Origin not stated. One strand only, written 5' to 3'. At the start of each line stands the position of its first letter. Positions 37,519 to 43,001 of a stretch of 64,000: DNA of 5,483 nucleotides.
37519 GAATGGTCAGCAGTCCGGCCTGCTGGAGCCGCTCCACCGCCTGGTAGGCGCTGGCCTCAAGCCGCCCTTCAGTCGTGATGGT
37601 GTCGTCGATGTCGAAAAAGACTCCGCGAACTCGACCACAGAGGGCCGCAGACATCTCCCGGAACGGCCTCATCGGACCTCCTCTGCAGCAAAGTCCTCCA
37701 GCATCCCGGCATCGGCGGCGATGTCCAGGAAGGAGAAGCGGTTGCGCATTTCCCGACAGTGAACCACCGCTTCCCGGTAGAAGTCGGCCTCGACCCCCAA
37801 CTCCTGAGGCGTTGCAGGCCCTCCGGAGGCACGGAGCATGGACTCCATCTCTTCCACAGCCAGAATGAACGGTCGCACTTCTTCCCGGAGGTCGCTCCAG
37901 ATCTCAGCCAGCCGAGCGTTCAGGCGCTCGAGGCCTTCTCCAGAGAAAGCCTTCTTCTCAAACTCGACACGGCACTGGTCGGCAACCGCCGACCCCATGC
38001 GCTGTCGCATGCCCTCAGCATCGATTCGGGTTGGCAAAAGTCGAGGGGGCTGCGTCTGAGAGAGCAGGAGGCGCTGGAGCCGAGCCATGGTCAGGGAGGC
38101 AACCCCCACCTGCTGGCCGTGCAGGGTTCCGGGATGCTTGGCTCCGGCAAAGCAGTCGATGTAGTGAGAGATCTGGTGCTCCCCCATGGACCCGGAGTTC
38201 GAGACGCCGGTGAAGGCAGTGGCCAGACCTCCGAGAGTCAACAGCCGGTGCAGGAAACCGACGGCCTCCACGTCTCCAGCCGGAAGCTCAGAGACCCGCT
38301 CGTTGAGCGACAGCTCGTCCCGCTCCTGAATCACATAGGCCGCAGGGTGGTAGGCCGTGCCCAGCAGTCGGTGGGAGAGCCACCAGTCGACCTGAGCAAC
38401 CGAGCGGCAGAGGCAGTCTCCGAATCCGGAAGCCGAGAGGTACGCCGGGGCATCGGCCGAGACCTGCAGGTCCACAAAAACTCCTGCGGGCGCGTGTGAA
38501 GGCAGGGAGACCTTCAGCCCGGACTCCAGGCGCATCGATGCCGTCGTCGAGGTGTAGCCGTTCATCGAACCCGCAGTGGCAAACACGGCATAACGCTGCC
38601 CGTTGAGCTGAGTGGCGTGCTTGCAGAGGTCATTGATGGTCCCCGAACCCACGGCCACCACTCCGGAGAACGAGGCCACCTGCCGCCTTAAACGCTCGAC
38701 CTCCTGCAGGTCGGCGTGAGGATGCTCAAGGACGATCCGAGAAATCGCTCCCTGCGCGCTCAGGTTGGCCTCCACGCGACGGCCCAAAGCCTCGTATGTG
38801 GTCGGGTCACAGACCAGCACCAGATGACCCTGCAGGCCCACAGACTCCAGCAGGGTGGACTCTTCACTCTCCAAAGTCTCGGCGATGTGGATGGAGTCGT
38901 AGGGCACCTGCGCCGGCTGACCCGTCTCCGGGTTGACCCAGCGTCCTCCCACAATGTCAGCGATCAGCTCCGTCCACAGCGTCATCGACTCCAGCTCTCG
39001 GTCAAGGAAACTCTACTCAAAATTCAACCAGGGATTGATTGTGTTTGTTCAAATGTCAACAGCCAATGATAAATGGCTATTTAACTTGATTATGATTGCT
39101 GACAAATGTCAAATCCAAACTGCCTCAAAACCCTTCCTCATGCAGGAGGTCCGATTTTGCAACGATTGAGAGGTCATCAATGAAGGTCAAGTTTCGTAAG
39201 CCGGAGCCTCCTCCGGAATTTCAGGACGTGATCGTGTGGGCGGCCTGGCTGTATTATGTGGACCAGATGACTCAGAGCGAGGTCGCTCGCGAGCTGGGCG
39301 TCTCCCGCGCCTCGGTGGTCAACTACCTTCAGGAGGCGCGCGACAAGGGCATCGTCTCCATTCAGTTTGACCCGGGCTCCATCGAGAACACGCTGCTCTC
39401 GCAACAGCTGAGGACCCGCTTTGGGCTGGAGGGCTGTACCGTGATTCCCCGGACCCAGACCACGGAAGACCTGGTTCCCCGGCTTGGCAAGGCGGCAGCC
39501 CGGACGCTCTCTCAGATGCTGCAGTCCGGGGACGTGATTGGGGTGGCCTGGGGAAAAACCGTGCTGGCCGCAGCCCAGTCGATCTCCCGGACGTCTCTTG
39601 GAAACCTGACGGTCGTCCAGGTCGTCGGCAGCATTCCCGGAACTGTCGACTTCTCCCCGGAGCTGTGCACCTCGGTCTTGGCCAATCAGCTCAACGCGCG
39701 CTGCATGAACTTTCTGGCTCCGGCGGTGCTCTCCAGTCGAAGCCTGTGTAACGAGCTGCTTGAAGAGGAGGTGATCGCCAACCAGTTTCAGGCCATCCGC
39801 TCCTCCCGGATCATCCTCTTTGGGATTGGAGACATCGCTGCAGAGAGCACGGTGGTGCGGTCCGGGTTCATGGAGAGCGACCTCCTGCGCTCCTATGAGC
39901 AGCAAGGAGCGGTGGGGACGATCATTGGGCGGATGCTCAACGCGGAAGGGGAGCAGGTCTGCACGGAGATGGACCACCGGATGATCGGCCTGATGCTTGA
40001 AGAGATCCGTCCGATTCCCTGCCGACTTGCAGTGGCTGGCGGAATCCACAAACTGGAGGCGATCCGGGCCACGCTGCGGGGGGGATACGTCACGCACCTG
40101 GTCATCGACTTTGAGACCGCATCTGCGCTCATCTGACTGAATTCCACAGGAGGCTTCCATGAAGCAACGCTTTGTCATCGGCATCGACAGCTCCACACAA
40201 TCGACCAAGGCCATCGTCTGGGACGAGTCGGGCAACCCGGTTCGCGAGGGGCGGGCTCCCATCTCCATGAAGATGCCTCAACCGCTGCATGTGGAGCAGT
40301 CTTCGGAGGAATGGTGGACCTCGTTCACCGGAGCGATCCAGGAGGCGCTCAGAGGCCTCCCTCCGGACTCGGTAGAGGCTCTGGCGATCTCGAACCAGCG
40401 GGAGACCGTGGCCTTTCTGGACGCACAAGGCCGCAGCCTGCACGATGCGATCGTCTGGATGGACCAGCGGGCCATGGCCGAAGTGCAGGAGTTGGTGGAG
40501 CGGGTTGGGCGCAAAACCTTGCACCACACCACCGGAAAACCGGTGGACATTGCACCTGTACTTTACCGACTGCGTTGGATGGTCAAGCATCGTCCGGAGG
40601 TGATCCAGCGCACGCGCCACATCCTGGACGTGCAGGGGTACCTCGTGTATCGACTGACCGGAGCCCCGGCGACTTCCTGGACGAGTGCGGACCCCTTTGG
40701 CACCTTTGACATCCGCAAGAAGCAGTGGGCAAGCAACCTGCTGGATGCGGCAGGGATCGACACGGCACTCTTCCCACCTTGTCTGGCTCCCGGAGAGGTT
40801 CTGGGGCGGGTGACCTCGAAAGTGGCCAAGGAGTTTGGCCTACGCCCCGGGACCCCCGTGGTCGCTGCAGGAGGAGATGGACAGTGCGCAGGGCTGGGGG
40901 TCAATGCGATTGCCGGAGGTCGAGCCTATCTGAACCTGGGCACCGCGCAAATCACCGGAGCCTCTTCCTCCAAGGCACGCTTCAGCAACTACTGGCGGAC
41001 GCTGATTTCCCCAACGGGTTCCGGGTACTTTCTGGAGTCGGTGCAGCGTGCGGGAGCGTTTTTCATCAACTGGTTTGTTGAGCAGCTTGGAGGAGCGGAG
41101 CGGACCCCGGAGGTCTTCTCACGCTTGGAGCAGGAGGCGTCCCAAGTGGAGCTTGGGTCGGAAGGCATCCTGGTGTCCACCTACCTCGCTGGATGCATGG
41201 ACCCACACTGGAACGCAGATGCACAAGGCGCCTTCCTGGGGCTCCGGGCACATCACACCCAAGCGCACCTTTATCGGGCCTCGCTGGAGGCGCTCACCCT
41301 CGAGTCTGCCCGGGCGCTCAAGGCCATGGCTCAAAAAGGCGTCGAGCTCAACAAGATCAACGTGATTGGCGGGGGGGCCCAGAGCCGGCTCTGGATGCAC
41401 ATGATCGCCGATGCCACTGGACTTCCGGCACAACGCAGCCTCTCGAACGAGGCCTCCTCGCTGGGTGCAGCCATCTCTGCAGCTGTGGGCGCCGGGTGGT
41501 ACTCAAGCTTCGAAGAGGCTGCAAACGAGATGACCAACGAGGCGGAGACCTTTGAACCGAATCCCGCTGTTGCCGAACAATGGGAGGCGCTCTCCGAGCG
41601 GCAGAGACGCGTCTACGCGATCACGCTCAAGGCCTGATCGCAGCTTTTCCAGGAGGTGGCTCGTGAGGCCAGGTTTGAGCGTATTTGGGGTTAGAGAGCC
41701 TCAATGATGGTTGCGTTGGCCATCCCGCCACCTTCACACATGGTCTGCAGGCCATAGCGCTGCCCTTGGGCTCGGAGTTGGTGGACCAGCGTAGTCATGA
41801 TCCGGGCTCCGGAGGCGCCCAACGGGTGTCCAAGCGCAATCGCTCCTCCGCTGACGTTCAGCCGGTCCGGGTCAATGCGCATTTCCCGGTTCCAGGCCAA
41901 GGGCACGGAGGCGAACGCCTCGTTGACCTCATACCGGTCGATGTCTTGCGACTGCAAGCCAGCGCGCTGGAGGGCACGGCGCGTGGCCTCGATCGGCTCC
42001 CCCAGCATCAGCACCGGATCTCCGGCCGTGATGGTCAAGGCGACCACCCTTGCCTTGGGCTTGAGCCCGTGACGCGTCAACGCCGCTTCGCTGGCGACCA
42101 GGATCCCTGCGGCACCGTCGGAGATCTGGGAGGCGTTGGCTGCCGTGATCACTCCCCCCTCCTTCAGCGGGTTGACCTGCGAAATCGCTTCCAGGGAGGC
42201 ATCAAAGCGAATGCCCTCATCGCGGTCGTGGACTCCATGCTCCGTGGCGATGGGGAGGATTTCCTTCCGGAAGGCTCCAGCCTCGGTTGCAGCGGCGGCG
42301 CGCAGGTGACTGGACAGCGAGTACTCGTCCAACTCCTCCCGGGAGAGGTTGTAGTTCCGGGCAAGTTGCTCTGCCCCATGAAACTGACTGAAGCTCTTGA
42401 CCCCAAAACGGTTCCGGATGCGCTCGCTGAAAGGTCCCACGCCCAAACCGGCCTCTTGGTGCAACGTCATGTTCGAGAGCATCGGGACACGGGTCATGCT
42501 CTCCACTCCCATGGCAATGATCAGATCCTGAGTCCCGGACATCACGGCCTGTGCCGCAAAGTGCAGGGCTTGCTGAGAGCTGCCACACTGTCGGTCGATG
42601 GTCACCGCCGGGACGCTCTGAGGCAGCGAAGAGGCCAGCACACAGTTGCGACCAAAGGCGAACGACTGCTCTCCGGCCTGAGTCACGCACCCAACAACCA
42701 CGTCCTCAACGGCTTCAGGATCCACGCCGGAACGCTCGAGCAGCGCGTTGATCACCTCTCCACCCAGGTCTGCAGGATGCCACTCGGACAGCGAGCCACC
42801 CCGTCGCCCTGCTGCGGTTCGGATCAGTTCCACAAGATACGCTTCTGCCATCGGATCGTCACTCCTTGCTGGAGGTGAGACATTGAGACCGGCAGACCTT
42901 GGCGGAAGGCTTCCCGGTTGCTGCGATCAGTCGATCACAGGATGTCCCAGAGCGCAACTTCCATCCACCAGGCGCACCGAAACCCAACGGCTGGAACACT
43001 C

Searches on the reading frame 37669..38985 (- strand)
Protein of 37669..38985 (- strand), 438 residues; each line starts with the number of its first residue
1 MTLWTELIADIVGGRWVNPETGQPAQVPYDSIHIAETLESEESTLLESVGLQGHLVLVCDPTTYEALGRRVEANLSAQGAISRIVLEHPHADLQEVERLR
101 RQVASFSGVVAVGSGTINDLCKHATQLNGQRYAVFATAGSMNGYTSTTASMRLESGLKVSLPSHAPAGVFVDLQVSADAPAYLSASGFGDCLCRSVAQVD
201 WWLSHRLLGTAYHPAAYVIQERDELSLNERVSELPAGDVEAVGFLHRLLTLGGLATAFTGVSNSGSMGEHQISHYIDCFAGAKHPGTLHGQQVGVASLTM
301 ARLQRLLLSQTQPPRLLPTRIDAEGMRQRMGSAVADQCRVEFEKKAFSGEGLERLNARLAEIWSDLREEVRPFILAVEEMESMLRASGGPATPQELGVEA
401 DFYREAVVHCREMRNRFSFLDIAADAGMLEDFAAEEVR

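Call 41: search_protein_families(library=pfam, proteins=[window:37669-38985:-], max_evalue=0.00001)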
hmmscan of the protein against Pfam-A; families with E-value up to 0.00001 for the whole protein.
window:37669-38985:- (438 aa): 1 family
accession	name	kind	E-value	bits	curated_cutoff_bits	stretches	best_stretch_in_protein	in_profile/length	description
PF13685.12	Fe-ADH_2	-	1.1e-33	116.8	28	1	39-180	7-149/149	Iron-containing alcohol dehydrogenase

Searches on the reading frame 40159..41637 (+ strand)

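Call 42: search_protein_families(library=pfam, proteins=[window:40159-41637:+], max_evalue=0.00001)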
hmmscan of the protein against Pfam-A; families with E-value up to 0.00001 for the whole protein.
window:40159-41637:+ (492 aa): 2 families
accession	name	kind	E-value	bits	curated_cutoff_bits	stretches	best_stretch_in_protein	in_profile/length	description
PF00370.27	FGGY_N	-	5.3e-56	190.4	28.8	1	6-247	2-245/245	FGGY family of carbohydrate kinases, N-terminal domain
PF02782.22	FGGY_C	-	2.1e-30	106.4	27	1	256-444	1-197/198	FGGY family of carbohydrate kinases, C-terminal domain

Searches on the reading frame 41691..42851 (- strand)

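Call 42: search_protein_families(library=pfam, proteins=[window:41691-42851:-], max_evalue=0.00001)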
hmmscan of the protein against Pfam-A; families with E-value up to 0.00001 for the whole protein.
window:41691-42851:- (386 aa): 3 families
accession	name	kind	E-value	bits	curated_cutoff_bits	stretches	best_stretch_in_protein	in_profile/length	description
PF00108.29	Thiolase_N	-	5.2e-64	216.6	26.4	1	6-255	3-259/260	Thiolase, N-terminal domain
PF02803.24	Thiolase_C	-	7.5e-44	148.7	27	1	263-384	1-122/123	Thiolase, C-terminal domain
PF00109.32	ketoacyl-synt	-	8.9e-07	29.2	20.8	0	81-120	166-205/252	Beta-ketoacyl synthase, N-terminal domain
